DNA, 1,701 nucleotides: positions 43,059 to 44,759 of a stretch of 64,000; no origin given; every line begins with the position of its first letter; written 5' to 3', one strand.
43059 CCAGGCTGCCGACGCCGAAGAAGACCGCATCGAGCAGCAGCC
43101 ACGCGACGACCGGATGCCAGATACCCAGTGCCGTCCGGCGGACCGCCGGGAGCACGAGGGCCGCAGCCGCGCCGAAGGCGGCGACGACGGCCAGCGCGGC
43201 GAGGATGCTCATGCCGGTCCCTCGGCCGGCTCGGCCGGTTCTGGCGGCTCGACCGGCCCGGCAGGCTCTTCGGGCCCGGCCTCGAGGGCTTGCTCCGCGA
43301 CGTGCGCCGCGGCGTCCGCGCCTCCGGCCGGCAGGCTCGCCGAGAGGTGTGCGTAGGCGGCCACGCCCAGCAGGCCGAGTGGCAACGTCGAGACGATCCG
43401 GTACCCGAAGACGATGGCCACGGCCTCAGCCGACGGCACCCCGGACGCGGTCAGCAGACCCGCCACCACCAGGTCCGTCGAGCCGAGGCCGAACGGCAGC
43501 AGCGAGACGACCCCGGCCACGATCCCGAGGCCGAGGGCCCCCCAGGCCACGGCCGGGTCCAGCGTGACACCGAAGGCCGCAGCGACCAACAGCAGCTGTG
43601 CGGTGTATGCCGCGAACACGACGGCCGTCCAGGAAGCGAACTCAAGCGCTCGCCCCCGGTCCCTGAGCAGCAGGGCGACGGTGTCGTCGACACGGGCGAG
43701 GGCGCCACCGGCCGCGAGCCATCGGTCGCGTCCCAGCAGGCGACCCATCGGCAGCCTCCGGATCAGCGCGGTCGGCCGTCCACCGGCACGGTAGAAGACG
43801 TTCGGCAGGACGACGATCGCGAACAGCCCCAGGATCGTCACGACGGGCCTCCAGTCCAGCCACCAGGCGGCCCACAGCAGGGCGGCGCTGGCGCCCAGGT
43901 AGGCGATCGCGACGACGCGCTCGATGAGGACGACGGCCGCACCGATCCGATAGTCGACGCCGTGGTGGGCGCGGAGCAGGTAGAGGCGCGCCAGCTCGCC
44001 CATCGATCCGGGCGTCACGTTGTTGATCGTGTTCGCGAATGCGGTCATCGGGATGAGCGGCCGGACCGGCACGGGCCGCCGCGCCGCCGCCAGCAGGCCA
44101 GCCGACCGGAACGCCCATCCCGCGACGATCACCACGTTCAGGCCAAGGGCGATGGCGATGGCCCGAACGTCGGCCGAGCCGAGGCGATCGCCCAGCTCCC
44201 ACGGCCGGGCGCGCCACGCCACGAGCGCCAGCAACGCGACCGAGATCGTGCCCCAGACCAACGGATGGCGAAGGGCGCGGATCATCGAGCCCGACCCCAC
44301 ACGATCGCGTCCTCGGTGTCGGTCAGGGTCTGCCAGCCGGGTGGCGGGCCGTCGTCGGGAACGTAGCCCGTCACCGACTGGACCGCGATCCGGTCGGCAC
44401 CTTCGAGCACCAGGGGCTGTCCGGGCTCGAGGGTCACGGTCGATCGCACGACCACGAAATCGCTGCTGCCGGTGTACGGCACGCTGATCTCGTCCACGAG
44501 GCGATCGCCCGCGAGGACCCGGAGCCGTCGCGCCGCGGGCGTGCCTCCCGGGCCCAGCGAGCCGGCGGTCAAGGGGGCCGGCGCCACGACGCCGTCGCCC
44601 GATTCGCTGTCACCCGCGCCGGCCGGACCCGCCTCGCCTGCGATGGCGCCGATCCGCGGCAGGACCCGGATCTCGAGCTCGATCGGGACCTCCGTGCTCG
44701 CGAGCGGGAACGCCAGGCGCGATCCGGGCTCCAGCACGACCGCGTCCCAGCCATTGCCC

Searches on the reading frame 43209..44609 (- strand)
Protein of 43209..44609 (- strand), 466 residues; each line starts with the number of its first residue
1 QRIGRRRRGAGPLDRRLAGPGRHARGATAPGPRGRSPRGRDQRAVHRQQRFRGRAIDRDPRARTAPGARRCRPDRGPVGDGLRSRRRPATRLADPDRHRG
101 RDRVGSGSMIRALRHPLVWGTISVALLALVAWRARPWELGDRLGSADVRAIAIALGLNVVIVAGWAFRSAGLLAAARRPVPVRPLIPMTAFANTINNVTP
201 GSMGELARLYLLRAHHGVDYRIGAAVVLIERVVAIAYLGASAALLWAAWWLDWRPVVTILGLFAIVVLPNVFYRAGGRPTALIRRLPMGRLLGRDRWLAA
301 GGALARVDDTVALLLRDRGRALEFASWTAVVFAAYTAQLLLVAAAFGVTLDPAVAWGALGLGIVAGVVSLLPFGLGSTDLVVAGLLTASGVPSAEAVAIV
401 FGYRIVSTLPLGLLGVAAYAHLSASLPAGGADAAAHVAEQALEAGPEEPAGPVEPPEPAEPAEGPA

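Call 19: search_protein_families(library=pfam, proteins=[window:43209-44609:-], max_evalue=0.001)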
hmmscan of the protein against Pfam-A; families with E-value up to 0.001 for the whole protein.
window:43209-44609:- (466 aa): 1 family
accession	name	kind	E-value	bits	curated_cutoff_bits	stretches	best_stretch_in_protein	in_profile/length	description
PF03706.18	LPG_synthase_TM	-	1.2e-28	100.9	33.4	1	122-415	7-302/302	Lysylphosphatidylglycerol synthase TM region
